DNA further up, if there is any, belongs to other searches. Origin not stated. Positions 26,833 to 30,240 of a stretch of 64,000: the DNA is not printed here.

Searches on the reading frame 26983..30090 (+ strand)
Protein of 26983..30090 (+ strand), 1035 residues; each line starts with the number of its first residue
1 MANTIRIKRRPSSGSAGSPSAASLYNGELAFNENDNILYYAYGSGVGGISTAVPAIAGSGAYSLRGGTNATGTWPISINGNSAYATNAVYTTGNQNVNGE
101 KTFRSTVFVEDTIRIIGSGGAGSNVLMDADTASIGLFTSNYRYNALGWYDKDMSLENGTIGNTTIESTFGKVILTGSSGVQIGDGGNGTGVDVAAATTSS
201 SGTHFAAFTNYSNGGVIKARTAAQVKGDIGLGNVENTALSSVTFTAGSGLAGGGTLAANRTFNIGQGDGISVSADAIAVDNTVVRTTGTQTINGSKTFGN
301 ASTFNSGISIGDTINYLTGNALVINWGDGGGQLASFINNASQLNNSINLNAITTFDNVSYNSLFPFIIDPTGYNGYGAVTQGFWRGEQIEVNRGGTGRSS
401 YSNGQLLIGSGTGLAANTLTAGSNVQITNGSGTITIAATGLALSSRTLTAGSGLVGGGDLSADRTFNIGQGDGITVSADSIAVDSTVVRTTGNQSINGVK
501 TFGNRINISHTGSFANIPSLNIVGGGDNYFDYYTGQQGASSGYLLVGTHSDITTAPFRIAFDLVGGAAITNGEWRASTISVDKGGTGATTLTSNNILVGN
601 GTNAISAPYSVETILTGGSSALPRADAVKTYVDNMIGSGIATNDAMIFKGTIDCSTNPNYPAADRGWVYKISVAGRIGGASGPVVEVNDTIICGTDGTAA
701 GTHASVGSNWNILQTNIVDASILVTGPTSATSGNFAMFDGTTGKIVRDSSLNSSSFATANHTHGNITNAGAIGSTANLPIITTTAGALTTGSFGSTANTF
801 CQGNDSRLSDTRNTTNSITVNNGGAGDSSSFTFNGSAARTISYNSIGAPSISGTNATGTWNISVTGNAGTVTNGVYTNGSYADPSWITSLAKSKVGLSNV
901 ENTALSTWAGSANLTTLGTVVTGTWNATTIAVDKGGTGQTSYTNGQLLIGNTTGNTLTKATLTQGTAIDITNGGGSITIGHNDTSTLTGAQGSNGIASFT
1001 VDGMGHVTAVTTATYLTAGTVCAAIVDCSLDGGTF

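Call 9: search_protein_families(library=phrogs, proteins=[window:26983-30090:+])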
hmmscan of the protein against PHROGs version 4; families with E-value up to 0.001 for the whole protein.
window:26983-30090:+ (1035 aa): 1 family
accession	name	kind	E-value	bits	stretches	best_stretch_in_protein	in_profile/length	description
phrog_31660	-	tail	1.3e-28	101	2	908-1014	44-152/182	tail fiber protein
